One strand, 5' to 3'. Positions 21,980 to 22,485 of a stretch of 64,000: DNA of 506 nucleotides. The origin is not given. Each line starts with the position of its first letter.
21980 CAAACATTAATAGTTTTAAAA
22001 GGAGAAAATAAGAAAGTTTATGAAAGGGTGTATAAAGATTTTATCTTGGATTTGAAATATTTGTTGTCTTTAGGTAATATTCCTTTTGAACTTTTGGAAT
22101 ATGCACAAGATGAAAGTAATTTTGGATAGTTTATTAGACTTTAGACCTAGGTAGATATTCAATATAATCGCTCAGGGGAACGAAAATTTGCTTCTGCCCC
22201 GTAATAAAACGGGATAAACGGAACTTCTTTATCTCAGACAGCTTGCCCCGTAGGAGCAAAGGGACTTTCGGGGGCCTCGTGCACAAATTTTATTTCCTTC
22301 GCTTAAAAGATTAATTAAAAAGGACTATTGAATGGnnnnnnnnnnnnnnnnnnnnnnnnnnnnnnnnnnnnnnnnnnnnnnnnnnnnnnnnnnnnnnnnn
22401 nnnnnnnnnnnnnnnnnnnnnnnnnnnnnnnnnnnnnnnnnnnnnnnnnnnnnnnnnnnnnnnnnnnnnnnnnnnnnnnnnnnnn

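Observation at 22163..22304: Paired conserved structured element (X upstream of glyQS, Y between ftsW and murG) with conserved ends and a variable core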

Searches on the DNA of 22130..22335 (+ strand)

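Call 16: search_rna_families(source=window, start=22130, end=22335, threshold=evalue, max_evalue=10, show_alignments=3)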
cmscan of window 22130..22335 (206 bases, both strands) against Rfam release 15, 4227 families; matches with E-value up to 10: 2.
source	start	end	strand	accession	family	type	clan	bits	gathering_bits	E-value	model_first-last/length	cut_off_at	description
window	22189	22264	-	RF03443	mir-2131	Gene; miRNA;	-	13.6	92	6.2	1-89/89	no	mir-2131 microRNA precursor family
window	22196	22223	-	RF01704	Glutamine-II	Cis-reg; riboswitch;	-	8.8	33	7.9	1-60/60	no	Glutamine-II riboswitch aptamer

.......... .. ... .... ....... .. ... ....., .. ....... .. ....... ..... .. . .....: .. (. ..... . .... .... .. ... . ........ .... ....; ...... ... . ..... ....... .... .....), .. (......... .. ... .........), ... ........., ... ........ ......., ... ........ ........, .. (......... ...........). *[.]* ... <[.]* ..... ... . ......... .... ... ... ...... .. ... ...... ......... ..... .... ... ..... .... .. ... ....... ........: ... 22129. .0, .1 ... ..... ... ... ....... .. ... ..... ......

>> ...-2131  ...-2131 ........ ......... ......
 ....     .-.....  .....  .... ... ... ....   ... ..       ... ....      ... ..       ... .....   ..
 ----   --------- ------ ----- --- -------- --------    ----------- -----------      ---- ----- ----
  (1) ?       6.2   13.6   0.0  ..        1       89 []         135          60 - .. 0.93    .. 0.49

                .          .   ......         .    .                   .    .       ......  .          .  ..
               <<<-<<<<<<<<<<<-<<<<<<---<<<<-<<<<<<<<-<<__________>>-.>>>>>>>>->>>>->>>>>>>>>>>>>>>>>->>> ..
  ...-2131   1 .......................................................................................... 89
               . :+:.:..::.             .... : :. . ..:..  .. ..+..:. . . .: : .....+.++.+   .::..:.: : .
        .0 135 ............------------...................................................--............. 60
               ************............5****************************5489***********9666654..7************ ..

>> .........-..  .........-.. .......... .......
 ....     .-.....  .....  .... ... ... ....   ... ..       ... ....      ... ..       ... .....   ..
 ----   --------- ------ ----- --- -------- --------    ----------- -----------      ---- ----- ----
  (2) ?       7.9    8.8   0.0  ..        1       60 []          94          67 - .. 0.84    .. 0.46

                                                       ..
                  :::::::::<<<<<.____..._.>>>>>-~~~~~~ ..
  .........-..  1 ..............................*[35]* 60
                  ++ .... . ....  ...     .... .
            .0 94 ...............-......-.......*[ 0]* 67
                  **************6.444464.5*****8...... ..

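Call 93: build_rna_model(alignment_id=A5, structure=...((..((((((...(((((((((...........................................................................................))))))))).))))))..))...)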
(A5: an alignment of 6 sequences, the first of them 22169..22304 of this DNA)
Model R1 built from alignment A5 (6 sequences, 139 columns); structure: as given.
model positions 130; base pairs 17; branch points 0; effective number of sequences 1.64; information 0.59 bits per position. Calibrated on 0.2 Mb of random sequence (short: E-values are rough).
structure used (alignment columns):
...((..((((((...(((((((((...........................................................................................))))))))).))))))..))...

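Call 94: search_with_rna_model(model_id=R1, sources=[window, L001, L002, L014, L016, L018, L019, L020, L021, L022, L023, L025, L026, L027, L008, L009, L011, L012], max_evalue=10)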
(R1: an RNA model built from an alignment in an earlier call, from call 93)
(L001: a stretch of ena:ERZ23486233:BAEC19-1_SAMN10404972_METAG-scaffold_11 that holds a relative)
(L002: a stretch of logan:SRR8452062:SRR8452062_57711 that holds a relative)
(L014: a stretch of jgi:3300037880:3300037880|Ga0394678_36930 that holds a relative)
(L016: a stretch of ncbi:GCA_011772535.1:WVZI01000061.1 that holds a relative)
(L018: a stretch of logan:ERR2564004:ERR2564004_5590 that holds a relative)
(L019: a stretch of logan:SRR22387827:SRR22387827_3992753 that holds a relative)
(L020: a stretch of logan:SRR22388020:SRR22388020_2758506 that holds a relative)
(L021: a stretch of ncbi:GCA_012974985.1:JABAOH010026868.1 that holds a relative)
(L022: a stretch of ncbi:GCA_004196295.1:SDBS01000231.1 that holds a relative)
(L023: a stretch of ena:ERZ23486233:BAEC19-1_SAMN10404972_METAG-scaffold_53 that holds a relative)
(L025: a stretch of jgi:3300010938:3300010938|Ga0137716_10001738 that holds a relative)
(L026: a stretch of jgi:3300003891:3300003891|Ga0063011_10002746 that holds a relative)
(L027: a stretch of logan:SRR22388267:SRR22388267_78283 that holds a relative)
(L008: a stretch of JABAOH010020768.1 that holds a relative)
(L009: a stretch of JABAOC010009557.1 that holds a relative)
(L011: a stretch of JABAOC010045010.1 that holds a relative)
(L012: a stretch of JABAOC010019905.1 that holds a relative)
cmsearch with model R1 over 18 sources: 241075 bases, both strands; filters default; matches with E-value up to 10: 9.
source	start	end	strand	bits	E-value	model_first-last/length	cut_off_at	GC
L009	1099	1227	-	145.5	1.2e-27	1-130/130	no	0.51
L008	2302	2436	+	144.5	2e-27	1-130/130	no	0.47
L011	4829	4963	+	144.5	2e-27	1-130/130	no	0.47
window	22169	22304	+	138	4.3e-26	1-130/130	no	0.49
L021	1221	1323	+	112.8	7e-21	1-130/130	no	0.49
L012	1236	1338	+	112.8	7e-21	1-130/130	no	0.49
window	33245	33335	+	92.8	9.8e-17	1-130/130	no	0.51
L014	4642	4731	+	88.6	7.3e-16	1-130/130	no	0.51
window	40739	40806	+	10.8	9.8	1-130/130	no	0.32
